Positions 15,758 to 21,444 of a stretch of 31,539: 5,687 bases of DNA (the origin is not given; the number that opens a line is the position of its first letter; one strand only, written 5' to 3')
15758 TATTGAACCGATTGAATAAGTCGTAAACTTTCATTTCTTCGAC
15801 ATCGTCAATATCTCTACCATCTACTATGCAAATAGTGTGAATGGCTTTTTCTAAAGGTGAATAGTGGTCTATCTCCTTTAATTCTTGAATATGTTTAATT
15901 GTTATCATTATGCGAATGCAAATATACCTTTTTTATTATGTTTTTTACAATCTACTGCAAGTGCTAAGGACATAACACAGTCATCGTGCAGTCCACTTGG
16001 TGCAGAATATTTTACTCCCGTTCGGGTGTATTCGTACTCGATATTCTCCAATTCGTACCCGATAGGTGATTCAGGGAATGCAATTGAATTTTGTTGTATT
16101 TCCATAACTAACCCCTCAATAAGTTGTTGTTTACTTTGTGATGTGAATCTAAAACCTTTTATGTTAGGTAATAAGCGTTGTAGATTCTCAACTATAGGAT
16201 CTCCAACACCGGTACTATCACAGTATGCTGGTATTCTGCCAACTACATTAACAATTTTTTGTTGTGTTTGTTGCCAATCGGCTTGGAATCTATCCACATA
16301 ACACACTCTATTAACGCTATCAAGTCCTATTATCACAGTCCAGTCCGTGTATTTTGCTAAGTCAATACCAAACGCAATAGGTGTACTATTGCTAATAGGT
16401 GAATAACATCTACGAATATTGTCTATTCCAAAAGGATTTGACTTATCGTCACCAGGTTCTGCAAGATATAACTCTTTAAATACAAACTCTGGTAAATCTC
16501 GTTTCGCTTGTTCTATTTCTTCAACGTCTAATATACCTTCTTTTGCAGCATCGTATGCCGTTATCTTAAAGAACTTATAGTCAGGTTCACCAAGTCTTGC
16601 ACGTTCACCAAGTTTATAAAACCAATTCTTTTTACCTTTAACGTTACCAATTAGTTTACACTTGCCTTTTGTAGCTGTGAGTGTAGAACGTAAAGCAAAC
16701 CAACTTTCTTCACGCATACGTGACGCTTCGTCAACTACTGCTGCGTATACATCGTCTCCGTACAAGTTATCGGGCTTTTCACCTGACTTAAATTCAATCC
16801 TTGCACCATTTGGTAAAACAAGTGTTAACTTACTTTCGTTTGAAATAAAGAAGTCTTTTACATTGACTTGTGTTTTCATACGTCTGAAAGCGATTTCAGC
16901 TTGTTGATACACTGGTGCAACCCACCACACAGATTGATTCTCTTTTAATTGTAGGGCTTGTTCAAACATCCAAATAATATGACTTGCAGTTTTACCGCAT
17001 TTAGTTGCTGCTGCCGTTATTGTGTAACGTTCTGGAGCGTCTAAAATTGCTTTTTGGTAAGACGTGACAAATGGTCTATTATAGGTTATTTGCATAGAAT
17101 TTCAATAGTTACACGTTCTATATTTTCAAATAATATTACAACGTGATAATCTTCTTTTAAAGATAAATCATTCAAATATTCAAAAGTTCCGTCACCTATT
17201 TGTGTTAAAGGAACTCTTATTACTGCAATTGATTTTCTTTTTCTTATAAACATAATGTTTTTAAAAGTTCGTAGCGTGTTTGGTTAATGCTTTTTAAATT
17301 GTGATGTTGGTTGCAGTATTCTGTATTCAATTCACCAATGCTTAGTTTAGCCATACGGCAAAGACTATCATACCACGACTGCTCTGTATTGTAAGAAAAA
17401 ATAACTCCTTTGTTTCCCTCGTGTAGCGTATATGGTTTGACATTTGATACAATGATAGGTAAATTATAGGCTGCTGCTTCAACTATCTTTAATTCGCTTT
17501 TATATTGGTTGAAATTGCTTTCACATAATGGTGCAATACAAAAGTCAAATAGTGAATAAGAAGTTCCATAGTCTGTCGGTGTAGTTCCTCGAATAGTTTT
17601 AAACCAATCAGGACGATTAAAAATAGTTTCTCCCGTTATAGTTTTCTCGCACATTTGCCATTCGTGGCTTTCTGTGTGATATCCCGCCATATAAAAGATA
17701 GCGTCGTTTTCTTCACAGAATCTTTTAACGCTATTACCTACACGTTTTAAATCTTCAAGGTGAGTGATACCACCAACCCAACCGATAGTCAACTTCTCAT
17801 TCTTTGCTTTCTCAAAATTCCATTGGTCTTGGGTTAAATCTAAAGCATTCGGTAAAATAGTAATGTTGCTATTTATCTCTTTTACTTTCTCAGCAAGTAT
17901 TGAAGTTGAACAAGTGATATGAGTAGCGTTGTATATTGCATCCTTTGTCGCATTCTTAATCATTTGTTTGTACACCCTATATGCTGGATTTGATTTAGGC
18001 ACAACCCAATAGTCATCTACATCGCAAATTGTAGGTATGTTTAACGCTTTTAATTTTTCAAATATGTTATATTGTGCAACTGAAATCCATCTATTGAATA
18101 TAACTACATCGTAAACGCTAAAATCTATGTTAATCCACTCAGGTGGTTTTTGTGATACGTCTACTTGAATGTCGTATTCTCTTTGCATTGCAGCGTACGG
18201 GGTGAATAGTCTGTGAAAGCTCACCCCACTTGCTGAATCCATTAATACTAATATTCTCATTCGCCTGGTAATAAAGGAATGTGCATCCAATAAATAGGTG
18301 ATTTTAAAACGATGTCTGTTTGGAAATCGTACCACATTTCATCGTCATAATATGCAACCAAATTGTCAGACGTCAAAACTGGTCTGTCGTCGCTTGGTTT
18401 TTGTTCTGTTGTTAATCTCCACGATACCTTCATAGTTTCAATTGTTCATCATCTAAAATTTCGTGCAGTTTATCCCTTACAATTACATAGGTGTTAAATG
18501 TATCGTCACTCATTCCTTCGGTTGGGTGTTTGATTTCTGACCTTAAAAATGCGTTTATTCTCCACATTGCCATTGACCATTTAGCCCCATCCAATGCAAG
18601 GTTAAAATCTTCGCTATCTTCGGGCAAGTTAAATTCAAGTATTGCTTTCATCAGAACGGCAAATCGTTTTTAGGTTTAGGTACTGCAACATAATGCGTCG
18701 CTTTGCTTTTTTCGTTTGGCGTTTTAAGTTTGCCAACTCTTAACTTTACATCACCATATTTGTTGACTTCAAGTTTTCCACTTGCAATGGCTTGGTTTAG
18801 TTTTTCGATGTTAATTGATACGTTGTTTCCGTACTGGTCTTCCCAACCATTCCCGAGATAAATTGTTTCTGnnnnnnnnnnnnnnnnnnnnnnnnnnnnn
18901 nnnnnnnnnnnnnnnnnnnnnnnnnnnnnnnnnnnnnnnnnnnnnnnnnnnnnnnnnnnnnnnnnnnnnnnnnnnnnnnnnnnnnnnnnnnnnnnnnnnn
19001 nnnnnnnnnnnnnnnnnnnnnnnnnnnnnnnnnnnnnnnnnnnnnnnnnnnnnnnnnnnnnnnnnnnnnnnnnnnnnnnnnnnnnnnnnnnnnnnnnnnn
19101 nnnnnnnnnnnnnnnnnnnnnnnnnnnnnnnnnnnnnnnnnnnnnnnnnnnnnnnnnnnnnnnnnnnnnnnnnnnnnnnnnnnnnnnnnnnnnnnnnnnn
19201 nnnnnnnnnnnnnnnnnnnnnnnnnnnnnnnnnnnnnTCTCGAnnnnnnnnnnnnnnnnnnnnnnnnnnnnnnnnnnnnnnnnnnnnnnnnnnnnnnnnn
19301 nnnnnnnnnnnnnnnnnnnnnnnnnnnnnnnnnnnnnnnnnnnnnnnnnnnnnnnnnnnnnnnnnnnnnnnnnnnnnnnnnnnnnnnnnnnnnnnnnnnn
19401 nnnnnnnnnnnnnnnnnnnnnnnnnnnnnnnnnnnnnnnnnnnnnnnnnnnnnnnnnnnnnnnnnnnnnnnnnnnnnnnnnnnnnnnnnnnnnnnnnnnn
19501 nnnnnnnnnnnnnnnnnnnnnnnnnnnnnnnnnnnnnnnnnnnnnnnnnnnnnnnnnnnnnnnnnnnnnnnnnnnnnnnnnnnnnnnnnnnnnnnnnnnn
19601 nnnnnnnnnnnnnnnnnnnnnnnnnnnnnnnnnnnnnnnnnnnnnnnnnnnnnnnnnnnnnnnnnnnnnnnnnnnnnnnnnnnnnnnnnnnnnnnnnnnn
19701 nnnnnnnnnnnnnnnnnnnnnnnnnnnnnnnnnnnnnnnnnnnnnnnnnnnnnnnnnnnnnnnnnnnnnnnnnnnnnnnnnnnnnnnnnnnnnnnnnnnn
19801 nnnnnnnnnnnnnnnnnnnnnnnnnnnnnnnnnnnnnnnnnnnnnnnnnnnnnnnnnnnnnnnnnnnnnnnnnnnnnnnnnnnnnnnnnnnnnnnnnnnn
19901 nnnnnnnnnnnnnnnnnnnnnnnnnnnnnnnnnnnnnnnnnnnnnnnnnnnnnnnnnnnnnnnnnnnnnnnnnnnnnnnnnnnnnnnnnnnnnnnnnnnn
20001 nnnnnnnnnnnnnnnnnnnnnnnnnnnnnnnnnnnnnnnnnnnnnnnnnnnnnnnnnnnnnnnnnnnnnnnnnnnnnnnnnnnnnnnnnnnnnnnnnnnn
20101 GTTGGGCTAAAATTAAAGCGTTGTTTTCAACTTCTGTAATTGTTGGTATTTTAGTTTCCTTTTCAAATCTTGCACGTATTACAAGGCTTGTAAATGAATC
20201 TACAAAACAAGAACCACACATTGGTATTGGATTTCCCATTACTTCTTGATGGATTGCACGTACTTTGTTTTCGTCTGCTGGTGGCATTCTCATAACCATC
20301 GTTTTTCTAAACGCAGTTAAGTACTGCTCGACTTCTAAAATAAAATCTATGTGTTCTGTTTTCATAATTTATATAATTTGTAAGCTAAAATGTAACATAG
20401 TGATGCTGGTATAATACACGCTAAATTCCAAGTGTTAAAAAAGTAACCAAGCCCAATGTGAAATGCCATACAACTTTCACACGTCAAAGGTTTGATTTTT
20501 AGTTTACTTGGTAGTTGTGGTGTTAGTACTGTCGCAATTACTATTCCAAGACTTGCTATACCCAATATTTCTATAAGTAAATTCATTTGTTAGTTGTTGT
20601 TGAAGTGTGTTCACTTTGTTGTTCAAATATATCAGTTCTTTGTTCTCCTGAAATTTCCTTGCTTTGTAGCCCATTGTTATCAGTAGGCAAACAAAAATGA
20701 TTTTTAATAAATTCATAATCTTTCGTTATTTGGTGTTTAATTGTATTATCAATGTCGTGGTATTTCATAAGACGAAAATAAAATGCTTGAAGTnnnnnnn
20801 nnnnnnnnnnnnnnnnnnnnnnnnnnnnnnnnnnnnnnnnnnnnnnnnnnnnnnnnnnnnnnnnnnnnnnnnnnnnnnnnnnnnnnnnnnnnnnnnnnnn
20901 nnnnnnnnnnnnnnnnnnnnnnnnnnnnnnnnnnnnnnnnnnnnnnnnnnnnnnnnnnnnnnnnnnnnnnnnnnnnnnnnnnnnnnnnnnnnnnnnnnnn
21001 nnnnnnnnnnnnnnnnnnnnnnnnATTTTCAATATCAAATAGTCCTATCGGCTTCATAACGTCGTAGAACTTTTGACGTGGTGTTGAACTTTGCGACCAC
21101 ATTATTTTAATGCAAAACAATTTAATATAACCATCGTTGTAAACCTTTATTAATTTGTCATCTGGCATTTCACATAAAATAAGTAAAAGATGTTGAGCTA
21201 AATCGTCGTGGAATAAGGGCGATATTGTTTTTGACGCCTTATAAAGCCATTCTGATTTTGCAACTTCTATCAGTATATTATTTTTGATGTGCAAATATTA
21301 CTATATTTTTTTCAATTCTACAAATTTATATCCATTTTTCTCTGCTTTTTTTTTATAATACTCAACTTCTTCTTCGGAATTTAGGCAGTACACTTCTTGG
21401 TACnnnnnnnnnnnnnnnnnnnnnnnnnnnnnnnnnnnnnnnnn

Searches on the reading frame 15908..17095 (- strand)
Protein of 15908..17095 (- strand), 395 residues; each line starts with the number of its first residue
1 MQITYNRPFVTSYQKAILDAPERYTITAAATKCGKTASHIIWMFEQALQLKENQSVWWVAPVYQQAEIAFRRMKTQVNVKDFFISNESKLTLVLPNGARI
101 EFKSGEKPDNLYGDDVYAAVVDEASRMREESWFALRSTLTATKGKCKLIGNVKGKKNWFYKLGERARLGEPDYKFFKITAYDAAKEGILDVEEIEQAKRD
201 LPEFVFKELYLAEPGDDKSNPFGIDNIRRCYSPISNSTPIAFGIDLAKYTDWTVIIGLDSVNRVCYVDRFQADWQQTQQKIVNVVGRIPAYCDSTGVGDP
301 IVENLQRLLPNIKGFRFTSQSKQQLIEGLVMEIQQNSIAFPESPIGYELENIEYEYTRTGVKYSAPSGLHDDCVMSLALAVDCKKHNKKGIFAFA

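Call 10: search_protein_families(library=phrogs, proteins=[window:15908-17095:-], max_evalue=0.01)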
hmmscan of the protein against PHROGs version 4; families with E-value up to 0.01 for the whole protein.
window:15908-17095:- (395 aa): 9 families
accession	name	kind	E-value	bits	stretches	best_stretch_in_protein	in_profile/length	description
phrog_2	-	head and packaging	4.5e-35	122.6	1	11-387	267-595/807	terminase large subunit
phrog_7579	-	head and packaging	1.4e-12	48.3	1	25-219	20-218/239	terminase large subunit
phrog_9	-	head and packaging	1.4e-09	38.3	1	34-143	235-349/812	terminase large subunit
phrog_5909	-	head and packaging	6e-09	36.4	1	156-352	13-232/285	terminase large subunit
phrog_38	-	head and packaging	9.1e-08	32.2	1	177-385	483-704/760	terminase large subunit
phrog_5713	-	head and packaging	0.00023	22.1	1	292-342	27-77/143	terminase large subunit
phrog_24361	-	head and packaging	0.00034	21.5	1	313-385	70-139/162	terminase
phrog_979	-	head and packaging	0.00057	19.6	1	85-141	231-290/642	terminase large subunit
phrog_675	-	head and packaging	0.0016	17.8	0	206-289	319-413/576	terminase large subunit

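Call 11: search_protein_families(library=pfam, proteins=[window:15908-17095:-], max_evalue=0.01)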
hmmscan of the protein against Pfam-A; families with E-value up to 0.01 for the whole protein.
window:15908-17095:- (395 aa): 4 families
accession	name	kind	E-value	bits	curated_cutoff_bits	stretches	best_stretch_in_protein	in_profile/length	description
PF03237.21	Terminase_6N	-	7.6e-10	39.2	22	1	30-228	5-214/215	Terminase large subunit, T4likevirus-type, N-terminal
PF04466.19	Terminase_3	-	7.2e-06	26.1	23.2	1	72-162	54-147/201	Phage terminase large subunit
PF03354.21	TerL_ATPase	-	0.00039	20.6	23.7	1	29-149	28-157/178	Terminase large subunit, ATPase domain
PF17289.8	Terminase_6C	-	0.0045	17.4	22.6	0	243-380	2-151/155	Terminase RNaseH-like domain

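Call 55: search_dna_similar(query=window:15908-17095:-, collection=phages, mode=protein, max_rows=15)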
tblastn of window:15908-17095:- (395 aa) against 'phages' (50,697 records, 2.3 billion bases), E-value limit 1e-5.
Records with a match: 106; places in all: 107; records where one place covers at least 80% of the query: 34.
Best place of each record, by identity: <60% 106.
By first word of the organism name: Pelagibacter 27; Vibrio 20; Thermus 12; Rhizobium 10; Pseudomonas 8; Klebsiella 6; Caudoviricetes 4; Escherichia 4; Meiothermus 2; Halogranum 2; and 8 more.
By host as written in the record: Vibrio breoganii 15; Candidatus Pelagibacter ubique HTCC1062 14; - 7; Thermus thermophilus HB8 5; Thermus thermophilus 5; Candidatus Pelagibacter sp. HTCC1062 5; Vibrio cholerae 4; Candidatus Pelagibacter sp. FZCC0015 3; and 36 more.
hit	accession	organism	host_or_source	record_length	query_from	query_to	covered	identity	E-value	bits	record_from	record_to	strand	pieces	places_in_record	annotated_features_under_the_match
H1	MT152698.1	Halorubrum phage Hardycor1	Halorubrum coriense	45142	14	381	93%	32.5%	5e-32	134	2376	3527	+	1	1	terL: large subunit terminase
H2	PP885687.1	Tunturiibacter phage Tunturi_4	Tunturiibacter empetritectus M8UP27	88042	23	381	91%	32.7%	2e-39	155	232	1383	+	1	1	terminase large subunit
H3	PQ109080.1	Thermus phage Riverbug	Thermus thermophilus HB8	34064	13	386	95%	27.8%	2e-38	152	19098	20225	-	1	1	TerL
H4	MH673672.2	Thermus phage phiFa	Thermus thermophilus HB27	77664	13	380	93%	28.1%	9e-25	112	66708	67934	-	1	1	terminase large subunit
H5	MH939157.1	Meiothermus phage MMP17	Meiothermus sp.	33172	59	381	82%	31.7%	4e-40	157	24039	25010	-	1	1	terminase, ATPase subunit | hypothetical protein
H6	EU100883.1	Thermus phage P23-45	Thermus thermophilus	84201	14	380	93%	27.4%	2e-18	93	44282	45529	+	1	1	terminase large subunit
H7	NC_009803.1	Thermus phage P23-45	Thermus thermophilus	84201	14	380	93%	27.4%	2e-18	93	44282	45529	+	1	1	terminase large subunit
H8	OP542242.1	Thermus phage P23-45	Thermus thermophilus HB8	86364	14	380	93%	27.4%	2e-18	93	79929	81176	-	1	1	hypothetical protein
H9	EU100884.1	Thermus phage P74-26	Thermus thermophilus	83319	14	380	93%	27.4%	3e-18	93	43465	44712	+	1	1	phage terminase large subunit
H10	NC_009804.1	Thermus phage P74-26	Thermus thermophilus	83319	14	380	93%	27.4%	3e-18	93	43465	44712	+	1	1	phage terminase large subunit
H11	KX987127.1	Thermus phage G20c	Thermus thermophilus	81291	14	380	93%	27.2%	5e-18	92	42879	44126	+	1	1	terminase large subunit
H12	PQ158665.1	Thermus phage P23-45_stolb2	Thermus thermophilus HB8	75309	14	380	93%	26.9%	4e-17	89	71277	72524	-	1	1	TerL protein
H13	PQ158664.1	Thermus phage P23-45_stolb1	Thermus thermophilus HB8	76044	14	380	93%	26.9%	4e-17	89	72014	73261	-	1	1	TerL protein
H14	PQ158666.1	Thermus phage P23-45_stolb3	Thermus thermophilus HB8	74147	14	380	93%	26.9%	4e-17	89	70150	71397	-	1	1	TerL protein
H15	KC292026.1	Halogranum tailed virus 1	Halogranum sp. SS5-1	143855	8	381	95%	24.9%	7e-14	79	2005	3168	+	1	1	5: terminase large subunit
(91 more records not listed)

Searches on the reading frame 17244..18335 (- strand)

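Call 40: search_protein_families(library=phrogs, proteins=[window:17244-18335:-], max_evalue=0.001)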
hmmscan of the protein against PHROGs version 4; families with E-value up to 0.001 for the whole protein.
window:17244-18335:- (363 aa): 1 family
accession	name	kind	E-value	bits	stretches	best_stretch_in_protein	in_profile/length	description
phrog_7162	-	moron, auxiliary metabolic gene and host takeover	6.2e-53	181.1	1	30-361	6-308/309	glycosyltransferase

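Call 93: search_protein_families(library=pfam, proteins=[window:17244-18335:-], max_evalue=0.001)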
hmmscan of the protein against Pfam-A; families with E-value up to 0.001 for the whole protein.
window:17244-18335:- (363 aa): 1 family
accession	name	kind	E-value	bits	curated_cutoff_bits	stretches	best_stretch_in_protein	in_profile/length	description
PF13692.12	Glyco_trans_1_4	-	7.8e-07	29.9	27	1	183-328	3-139/142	Glycosyl transferases group 1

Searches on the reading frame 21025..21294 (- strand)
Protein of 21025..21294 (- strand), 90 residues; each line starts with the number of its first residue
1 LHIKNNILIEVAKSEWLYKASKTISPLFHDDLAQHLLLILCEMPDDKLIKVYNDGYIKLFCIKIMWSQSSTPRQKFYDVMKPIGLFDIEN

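Call 71: predict_structure(alignment_id=A4)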
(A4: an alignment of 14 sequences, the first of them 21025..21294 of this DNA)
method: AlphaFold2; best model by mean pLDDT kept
length: 90 residues; sequences in the alignment: 14
mean_pLDDT: 85.7   pTM: 0.75
mean pLDDT of the five models: 85.7, 85.7, 83.6, 81.7, 80.1
residues with pLDDT >= 90: 57; 70-90: 19; 50-70: 9; < 50: 5
segments of 3 or more residues with pLDDT < 50: 86-90
pLDDT, mean of each block of 10 residues (from residue 1): 88 96 91 93 94 95 90 72 52
secondary structure, 60 per line:
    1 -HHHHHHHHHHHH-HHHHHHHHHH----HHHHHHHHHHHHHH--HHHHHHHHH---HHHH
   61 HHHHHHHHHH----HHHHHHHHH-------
elements in order: H2-13 H15-24 H29-42 H45-53 H57-70 H75-83

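Call 74: fold_search(model_id=the predicted structure, library=pdb)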
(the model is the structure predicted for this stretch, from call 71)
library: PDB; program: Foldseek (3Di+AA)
matches with E <= 10: 18; with E <= 0.001: 0
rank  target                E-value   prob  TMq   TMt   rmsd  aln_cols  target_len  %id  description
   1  4ive_A                3.4e+00  0.18  0.35  0.39   4.8        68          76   10  Crystal structure of a polyadenylate-binding protein 3 (PABPC3) from Homo sapiens at 2.30 A resolution (released 2013-02-06)
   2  5ohe_A                3.8e+00  0.05  0.26  0.17  16.4        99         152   14  Globin sensor domain of AfGcHK (FeIII form) in complex with cyanide (released 2017-11-08)
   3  8s6u_Q                5.0e+00  0.15  0.38  0.47   4.9        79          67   13  Structure of MLLE domain of Pab1 in complex with PAM2 of Upa1 (released 2024-10-30)
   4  3kui_A                5.0e+00  0.14  0.38  0.41   5.9        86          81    9  Crystal structure of C-terminal domain of PABPC1 in complex with binding region of eRF3a (released 2010-05-12)
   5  8s6u_A                5.0e+00  0.12  0.34  0.40   5.2        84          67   13  Structure of MLLE domain of Pab1 in complex with PAM2 of Upa1 (released 2024-10-30)
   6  1i2t                  5.3e+00  0.14  0.33  0.44   4.5        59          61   17  X-RAY STRUCTURE OF THE HUMAN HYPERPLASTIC DISCS PROTEIN: AN ORTHOLOG OF THE C-TERMINAL DOMAIN OF POLY(A)-BINDING PROTEIN (released 2001-04-18)
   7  4ive_C                5.6e+00  0.13  0.36  0.40   4.7        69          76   10  Crystal structure of a polyadenylate-binding protein 3 (PABPC3) from Homo sapiens at 2.30 A resolution (released 2013-02-06)
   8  2af7_F                5.9e+00  0.04  0.19  0.16  11.9        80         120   11  Crystal structure of the gamma-carboxymuconolactone decarboxylase from Methanobacterium thermoautotrophicum. Northeast (released 2005-08-09)
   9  5ohf_F                6.6e+00  0.02  0.22  0.14  18.1       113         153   13  Globin sensor domain of AfGcHK (FeIII form) in complex with cyanide, partially reduced (released 2017-11-08)
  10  3zjj_A                7.0e+00  0.03  0.27  0.16  13.7        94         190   14  Phe(93)E11Leu mutation of M.acetivorans protoglobin in complex with cyanide (released 2013-06-26)
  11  5ohf_C                7.8e+00  0.03  0.26  0.18  15.4        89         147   13  Globin sensor domain of AfGcHK (FeIII form) in complex with cyanide, partially reduced (released 2017-11-08)
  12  8smo_I                9.2e+00  0.08  0.35  0.40   5.9        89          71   10  Crystal structure of the complex between truncated MLLE domain of PABPC1 and engineered superPAM2 peptide (released 2024-05-01)
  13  3zni_I                9.2e+00  0.05  0.30  0.10   9.0        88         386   19  Structure of phosphoTyr363-Cbl-b - UbcH5B-Ub - ZAP-70 peptide complex (released 2013-07-10)
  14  6gcs_F                9.2e+00  0.03  0.23  0.18  11.1        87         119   13  Cryo-EM structure of respiratory complex I from Yarrowia lipolytica (released 2018-10-10)
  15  5ohe_F                9.2e+00  0.02  0.25  0.18  16.4       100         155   17  Globin sensor domain of AfGcHK (FeIII form) in complex with cyanide (released 2017-11-08)
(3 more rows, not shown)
